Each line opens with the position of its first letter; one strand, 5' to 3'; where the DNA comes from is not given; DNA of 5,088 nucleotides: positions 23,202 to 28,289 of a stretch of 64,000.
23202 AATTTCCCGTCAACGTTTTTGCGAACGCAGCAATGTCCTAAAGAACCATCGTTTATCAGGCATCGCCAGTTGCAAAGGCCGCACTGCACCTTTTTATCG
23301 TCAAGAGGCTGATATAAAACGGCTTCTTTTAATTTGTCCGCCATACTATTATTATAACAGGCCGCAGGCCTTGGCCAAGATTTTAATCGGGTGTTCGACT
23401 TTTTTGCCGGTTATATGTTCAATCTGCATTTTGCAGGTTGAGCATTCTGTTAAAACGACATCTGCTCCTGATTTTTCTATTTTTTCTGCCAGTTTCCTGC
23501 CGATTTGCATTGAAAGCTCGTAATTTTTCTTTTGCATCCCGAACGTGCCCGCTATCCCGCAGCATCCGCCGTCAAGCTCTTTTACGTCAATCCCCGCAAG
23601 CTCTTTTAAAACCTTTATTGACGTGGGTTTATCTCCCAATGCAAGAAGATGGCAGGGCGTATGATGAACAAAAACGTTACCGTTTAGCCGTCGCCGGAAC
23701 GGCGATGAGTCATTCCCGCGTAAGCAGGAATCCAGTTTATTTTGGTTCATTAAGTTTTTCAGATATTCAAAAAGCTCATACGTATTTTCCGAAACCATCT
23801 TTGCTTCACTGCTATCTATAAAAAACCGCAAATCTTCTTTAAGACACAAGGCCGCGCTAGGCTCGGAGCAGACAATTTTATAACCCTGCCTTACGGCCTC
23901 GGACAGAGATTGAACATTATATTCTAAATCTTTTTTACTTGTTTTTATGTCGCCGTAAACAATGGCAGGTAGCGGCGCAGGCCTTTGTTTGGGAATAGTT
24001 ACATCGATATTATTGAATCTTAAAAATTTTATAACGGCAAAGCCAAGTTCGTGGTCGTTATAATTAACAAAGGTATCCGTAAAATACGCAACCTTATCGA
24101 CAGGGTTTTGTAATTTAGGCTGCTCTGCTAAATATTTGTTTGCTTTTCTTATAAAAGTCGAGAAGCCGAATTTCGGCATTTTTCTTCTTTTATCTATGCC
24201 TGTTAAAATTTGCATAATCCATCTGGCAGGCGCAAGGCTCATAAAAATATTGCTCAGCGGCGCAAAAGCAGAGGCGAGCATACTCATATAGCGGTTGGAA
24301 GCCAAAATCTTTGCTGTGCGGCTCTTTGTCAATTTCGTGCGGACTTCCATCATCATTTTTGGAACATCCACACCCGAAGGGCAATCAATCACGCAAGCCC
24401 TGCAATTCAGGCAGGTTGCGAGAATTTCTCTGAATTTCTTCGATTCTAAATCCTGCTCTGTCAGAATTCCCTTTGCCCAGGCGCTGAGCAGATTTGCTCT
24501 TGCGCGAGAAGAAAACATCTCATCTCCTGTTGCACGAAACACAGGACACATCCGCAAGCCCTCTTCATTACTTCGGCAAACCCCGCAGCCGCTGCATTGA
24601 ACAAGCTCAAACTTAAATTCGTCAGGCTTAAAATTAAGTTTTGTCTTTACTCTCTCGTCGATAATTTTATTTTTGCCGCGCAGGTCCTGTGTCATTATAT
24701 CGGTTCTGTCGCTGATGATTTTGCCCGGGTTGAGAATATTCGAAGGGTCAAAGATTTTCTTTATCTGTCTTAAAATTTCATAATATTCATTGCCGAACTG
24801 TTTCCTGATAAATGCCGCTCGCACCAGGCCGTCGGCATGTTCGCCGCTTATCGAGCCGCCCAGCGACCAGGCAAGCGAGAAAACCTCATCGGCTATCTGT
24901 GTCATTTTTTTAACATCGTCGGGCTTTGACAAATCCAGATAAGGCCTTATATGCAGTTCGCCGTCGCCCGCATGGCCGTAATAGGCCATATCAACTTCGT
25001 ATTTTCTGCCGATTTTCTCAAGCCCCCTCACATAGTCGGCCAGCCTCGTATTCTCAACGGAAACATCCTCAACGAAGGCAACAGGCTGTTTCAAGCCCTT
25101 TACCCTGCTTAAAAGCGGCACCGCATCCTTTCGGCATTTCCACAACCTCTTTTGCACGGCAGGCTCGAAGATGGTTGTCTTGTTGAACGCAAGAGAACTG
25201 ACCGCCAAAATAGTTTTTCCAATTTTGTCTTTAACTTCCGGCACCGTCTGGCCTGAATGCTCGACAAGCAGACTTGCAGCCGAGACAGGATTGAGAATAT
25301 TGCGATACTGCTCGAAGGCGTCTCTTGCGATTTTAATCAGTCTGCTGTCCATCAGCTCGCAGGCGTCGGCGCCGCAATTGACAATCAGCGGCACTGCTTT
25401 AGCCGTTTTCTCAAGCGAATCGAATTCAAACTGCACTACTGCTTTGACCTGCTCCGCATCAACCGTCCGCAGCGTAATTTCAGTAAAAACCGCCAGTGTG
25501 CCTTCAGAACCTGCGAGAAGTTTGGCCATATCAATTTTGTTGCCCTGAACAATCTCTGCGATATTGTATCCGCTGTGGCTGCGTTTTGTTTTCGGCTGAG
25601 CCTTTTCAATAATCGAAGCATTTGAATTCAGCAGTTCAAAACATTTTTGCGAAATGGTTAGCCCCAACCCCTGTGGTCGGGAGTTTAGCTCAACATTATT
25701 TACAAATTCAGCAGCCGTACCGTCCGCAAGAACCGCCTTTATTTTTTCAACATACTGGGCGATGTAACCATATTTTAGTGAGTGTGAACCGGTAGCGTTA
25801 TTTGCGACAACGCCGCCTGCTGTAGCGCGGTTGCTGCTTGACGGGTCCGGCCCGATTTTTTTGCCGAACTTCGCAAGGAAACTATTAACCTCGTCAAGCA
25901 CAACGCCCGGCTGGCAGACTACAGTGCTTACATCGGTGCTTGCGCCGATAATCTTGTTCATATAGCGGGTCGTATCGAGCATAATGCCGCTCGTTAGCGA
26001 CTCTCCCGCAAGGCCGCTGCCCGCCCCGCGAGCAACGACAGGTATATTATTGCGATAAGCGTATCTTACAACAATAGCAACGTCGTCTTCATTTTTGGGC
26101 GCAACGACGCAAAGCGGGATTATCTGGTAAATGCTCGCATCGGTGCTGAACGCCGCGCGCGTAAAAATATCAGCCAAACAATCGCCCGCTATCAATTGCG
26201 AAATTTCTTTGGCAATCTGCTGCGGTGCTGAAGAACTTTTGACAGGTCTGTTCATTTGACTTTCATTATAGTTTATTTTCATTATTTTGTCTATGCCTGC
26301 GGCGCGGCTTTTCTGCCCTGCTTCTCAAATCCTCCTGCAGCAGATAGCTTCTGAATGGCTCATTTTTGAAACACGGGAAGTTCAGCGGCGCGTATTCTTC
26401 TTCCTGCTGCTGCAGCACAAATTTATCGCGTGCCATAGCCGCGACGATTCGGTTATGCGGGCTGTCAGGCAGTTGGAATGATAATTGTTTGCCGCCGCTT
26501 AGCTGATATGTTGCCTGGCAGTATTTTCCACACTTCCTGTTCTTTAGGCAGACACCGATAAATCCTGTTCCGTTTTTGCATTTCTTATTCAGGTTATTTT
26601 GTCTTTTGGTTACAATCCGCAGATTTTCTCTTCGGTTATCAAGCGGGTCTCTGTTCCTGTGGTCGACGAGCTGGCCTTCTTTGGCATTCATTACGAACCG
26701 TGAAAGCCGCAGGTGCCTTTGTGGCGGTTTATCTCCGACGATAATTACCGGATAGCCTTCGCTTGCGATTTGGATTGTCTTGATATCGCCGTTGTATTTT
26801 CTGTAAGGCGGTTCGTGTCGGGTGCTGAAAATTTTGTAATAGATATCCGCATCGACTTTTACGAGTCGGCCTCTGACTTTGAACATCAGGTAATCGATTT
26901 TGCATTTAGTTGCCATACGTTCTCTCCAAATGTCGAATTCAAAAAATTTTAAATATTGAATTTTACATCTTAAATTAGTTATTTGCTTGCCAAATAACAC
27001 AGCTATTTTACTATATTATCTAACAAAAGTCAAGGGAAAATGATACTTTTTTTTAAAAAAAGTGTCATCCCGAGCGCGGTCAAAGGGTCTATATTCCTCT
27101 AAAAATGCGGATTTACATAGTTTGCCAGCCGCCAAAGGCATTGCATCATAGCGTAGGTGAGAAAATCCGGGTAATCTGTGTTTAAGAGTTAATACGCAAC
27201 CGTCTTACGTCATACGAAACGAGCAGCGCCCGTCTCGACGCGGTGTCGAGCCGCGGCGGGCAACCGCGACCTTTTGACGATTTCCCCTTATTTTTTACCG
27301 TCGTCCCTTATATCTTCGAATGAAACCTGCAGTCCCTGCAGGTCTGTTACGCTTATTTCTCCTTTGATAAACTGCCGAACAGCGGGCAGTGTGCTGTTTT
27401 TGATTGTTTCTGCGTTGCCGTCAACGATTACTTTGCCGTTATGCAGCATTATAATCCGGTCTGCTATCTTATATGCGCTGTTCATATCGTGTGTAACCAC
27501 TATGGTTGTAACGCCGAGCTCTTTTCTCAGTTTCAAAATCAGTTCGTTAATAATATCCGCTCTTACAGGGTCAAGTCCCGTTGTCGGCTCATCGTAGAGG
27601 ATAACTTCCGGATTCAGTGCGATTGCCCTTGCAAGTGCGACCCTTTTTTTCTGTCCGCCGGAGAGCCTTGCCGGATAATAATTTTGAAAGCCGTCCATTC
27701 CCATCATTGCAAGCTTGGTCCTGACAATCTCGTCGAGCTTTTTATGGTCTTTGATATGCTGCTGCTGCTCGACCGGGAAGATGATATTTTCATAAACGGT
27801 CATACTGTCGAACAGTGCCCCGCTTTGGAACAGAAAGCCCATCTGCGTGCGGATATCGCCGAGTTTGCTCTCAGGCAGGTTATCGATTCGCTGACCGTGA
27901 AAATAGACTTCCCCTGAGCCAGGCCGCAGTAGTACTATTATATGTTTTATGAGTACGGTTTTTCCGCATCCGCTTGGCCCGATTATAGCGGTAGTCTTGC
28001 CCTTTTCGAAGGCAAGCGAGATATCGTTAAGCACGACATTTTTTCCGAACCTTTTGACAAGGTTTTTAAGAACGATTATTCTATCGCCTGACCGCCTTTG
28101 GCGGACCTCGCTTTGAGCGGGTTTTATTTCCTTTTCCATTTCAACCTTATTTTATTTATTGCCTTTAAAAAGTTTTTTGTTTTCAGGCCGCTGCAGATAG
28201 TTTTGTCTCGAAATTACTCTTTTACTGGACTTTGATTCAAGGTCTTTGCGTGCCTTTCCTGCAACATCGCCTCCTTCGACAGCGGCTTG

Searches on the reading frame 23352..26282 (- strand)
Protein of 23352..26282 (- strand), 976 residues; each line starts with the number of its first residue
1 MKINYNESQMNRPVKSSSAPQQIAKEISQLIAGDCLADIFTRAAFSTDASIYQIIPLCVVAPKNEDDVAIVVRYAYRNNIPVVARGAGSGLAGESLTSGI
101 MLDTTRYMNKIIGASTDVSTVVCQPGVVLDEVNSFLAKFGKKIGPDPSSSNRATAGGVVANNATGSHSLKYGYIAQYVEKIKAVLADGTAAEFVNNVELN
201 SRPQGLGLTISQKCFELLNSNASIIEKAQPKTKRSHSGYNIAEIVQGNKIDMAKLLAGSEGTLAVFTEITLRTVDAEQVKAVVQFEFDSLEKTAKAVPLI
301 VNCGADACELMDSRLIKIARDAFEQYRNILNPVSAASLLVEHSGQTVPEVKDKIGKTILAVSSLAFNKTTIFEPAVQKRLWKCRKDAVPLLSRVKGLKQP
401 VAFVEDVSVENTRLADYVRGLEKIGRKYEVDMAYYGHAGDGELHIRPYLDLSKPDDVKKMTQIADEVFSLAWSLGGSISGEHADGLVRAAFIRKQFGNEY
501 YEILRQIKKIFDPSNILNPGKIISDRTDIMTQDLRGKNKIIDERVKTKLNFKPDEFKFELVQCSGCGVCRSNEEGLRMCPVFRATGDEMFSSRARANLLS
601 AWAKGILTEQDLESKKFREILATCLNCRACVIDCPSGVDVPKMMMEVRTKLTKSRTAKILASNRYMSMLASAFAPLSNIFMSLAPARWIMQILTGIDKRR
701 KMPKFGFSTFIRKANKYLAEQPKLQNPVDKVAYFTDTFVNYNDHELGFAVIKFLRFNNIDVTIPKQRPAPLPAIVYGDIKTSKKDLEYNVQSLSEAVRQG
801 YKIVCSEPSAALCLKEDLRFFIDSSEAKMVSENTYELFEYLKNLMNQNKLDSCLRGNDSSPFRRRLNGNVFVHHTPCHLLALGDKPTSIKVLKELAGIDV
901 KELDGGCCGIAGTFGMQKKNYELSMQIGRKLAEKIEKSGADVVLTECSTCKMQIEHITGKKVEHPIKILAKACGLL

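Call 3: search_protein_families(library=pfam, proteins=[window:23352-26282:-])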
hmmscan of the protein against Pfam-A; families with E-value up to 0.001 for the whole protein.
window:23352-26282:- (976 aa): 7 families
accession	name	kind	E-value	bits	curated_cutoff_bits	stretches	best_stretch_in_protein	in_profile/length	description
PF02913.24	FAD-oxidase_C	-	6.9e-54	183.6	21.2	1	278-522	3-248/248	FAD linked oxidases, C-terminal domain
PF01565.28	FAD_binding_4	-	9.8e-38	129.4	26.4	1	56-190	1-135/139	FAD binding domain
PF02754.22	CCG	-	7.4e-14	52.1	20.6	1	873-954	3-84/85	Cysteine-rich domain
PF13183.11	Fer4_8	-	1.7e-09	38.5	27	1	560-638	2-68/68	4Fe-4S dicluster domain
PF13534.11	Fer4_17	-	2.2e-06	28.6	22.2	1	562-639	1-61/61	4Fe-4S dicluster domain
PF12838.12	Fer4_7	-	0.00037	21.3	27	0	562-638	1-52/52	4Fe-4S dicluster domain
PF13187.11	Fer4_9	-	0.00041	20.7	27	0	616-637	30-50/52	4Fe-4S dicluster domain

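Call 4: search_protein_families(library=ncbifam, proteins=[window:23352-26282:-])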
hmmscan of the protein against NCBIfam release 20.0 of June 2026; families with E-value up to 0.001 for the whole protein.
window:23352-26282:- (976 aa): 17 families
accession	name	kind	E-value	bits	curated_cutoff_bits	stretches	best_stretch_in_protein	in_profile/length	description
NF049975.1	2HglutDHaseYdiJ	equivalog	9.3e-141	470.6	1350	2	28-606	24-621/1018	D-2-hydroxyglutarate dehydrogenase YdiJ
NF008369.0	PRK11168.1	equivalog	5.3e-88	295.6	278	1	609-973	47-399/401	anaerobic glycerol-3-phosphate dehydrogenase subunit C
TIGR00387.1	glcD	equivalog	1.8e-84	284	567.9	2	250-521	147-413/413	glycolate oxidase subunit GlcD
TIGR03379.1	glycerol3P_GlpC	equivalog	5.5e-66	222.9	279.9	1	615-972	45-395/397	anaerobic glycerol-3-phosphate dehydrogenase subunit GlpC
NF008408.0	PRK11230.1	equivalog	4.1e-58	197.1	897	2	246-524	200-473/499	glycolate oxidase subunit GlcD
NF045670.1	quin_L_LdhH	equivalog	8.9e-38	130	800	1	552-960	295-691/706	L-lactate dehydrogenase (quinone) large subunit LdhH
NF008434.0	PRK11274.1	equivalog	1e-20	74.1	333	2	560-693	22-142/409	glycolate oxidase subunit GlcF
NF004898.0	PRK06259.1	equivalog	2.2e-19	69.4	385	1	523-962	95-471/488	fumarate reductase (CoM/CoB) subunit TfrB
NF008439.0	PRK11282.1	equivalog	1.2e-12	47.3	284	0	68-193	11-136/358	glycolate oxidase subunit GlcE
TIGR01678.1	FAD_lactone_ox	subfamily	3.1e-11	42.9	396.8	1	44-192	3-148/438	sugar 1,4-lactone oxidase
NF053785.1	DcplphribOxDprE1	equivalog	3.6e-07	29.8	500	1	59-192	18-149/449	decaprenylphosphoryl-beta-D-ribose oxidase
NF041226.1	BagK_FevA1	equivalog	8.8e-06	24.4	800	1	50-190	35-171/453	bagremycin/ferroverdin biosynthesis FAD-dependent oxygenase BagK/FevA1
TIGR00273.1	TIGR00273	equivalog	1.6e-05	24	444.8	1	554-684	287-404/432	LutB/LldF family L-lactate oxidation iron-sulfur protein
TIGR01679.1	bact_FAD_ox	subfamily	2.8e-05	23.2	292.25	1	54-193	10-143/419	FAD-linked oxidoreductase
NF041227.1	BagG_FevA2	exception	0.00013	20.7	850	1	56-191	46-176/455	bagremycin/ferroverdin biosynthesis FAD-dependent oxygenase BagG/FevA2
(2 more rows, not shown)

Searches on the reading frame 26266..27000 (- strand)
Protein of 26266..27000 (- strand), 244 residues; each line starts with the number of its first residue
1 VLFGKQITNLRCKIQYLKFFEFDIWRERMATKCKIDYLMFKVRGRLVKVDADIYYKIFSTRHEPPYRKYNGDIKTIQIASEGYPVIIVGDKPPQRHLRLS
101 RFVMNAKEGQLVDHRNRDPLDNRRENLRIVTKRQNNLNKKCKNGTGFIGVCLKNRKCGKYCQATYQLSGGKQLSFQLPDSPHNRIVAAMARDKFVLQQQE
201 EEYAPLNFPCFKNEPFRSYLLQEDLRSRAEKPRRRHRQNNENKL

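Call 3: search_protein_families(library=pfam, proteins=[window:26266-27000:-])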
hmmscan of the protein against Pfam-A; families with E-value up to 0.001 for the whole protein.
window:26266-27000:- (244 aa): 1 family
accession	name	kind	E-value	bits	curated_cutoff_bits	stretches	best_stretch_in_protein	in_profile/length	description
PF13392.12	HNH_3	-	5.9e-09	35.9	24.8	1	109-136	18-45/46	HNH endonuclease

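Call 4: search_protein_families(library=ncbifam, proteins=[window:26266-27000:-])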
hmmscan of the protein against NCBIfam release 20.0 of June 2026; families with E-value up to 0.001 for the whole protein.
window:26266-27000:- (244 aa): 0 families

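Call 40: search_protein_families(library=padloc, proteins=[window:26266-27000:-], max_evalue=0.01)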
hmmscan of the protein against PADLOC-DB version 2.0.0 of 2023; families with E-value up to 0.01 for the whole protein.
window:26266-27000:- (244 aa): 2 families
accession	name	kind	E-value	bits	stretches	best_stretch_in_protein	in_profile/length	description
PDLC03687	HEase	-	0.00041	18.3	1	70-140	27-102/178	homing endonuclease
PDLC03672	HEase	-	0.0046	14.8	1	75-159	33-123/199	homing endonuclease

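Call 41: search_protein_families(library=phrogs, proteins=[window:26266-27000:-], max_evalue=0.01)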
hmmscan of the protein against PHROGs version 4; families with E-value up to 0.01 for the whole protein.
window:26266-27000:- (244 aa): 9 families
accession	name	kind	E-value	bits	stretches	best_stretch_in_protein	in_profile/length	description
phrog_99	-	DNA, RNA and nucleotide metabolism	8.1e-20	72.8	1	52-235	126-294/383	HNH endonuclease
phrog_4578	-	DNA, RNA and nucleotide metabolism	5.3e-13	50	1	91-163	10-84/130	HNH endonuclease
phrog_959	-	DNA, RNA and nucleotide metabolism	1.2e-08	35.8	1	66-143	29-110/138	HNH endonuclease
phrog_1492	-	DNA, RNA and nucleotide metabolism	3.2e-06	27.5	1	96-139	116-159/414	HNH endonuclease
phrog_36769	-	unknown function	3.3e-06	27.7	1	99-161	244-313/367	-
phrog_59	-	DNA, RNA and nucleotide metabolism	1.1e-05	26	1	78-143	172-239/423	HNH endonuclease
phrog_374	-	DNA, RNA and nucleotide metabolism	0.00025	21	1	113-163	327-379/617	HNH endonuclease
phrog_3593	-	DNA, RNA and nucleotide metabolism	0.00034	21.3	1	78-165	78-167/210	HNH endonuclease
phrog_826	-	DNA, RNA and nucleotide metabolism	0.0044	17.6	1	80-140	94-159/281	HNH endonuclease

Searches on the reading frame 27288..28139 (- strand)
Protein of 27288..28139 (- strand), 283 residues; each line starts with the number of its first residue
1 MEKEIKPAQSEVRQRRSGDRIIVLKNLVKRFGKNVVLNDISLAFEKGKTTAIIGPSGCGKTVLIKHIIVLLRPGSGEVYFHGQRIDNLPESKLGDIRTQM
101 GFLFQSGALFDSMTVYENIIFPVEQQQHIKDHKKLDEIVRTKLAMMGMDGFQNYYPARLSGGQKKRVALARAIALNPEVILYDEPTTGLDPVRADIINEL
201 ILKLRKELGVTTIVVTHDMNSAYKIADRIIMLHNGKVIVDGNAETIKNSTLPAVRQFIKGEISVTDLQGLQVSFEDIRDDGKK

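Call 3: search_protein_families(library=pfam, proteins=[window:27288-28139:-])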
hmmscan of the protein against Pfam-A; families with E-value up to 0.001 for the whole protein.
window:27288-28139:- (283 aa): 4 families
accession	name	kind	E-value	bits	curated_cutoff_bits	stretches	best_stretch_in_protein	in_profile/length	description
PF00005.33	ABC_tran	-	4.9e-32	111.8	25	1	37-187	1-137/137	ABC transporter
PF13304.12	AAA_21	-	2.4e-08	34.9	27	0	157-219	236-300/304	AAA domain, putative AbiEii toxin, Type IV TA system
PF02463.25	SMC_N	-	4.2e-07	30.1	40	1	33-230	11-212/220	RecF/RecN/SMC N terminal domain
PF01637.24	ATPase_2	-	0.00065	20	33.2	1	47-80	20-54/225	ATPase domain predominantly from Archaea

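Call 4: search_protein_families(library=ncbifam, proteins=[window:27288-28139:-])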
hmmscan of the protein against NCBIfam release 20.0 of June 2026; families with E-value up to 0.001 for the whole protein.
window:27288-28139:- (283 aa): 189 families (the best 25 are shown)
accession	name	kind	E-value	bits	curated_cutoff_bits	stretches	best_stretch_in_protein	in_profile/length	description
NF008809.0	PRK11831.1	equivalog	1.9e-63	214.3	441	1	20-260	7-246/270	phospholipid ABC transporter ATP-binding protein MlaF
TIGR03265.1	PhnT2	equivalog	4.9e-58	197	457.7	1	21-257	4-234/353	putative 2-aminoethylphosphonate ABC transporter ATP-binding protein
TIGR00968.1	3a0106s01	subfamily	1.6e-57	194.8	342.75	1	22-258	1-231/237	sulfate ABC transporter ATP-binding protein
TIGR01186.1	proV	subfamily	5.5e-55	186.9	326.6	1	30-261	2-233/363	betaine/proline/choline family ABC transporter ATP-binding protein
TIGR00972.1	3a0107s01c2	equivalog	1.1e-54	185.4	343.2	1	23-260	3-245/248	phosphate ABC transporter ATP-binding protein PstB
NF008428.0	PRK11264.1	equivalog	9.4e-53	179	406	1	21-259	3-245/250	L-cystine ABC transporter ATP-binding protein TcyN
TIGR04521.1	ECF_ATPase_2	equivalog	4.1e-52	177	330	1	34-247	18-233/279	energy-coupling factor transporter ATPase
NF043075.1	MMSYN1_0197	equivalog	1.4e-51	175.5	550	1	21-251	2-225/341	spermidine/putrescine ABC transporter ATP-binding protein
NF007027.0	PRK09493.1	equivalog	6.7e-51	172.9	379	1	22-259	2-237/240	glutamine ABC transporter ATP-binding protein GlnQ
NF006987.0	PRK09452.1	equivalog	1e-50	172.5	482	1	11-264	7-253/378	spermidine/putrescine ABC transporter ATP-binding protein PotA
NF008513.0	PRK11432.1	equivalog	2.3e-50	171.5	496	1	19-247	4-225/351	ferric ABC transporter ATP-binding protein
NF008105.0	PRK10851.1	equivalog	2.9e-50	171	502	1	22-248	3-226/362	sulfate/thiosulfate ABC transporter ATP-binding protein CysA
TIGR02315.1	ABC_phnC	equivalog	4.4e-50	170.4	266.1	1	21-252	1-239/243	phosphonate ABC transporter ATP-binding protein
TIGR02314.1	ABC_MetN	equivalog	1.1e-49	169.3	499.7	1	35-263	19-246/343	methionine ABC transporter ATP-binding protein MetN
NF040933.2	ABC_arch_GlcV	equivalog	1.2e-49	169.1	450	1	22-263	3-246/357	glucose ABC transporter ATP-binding protein GlcV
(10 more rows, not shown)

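Call 6: find_encoding_contigs(protein=window:27288-28139:-, flank=10000, max_places=10)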
Protein window:27288-28139:- (283 aa): no gene with exactly this product is on record in the collection.
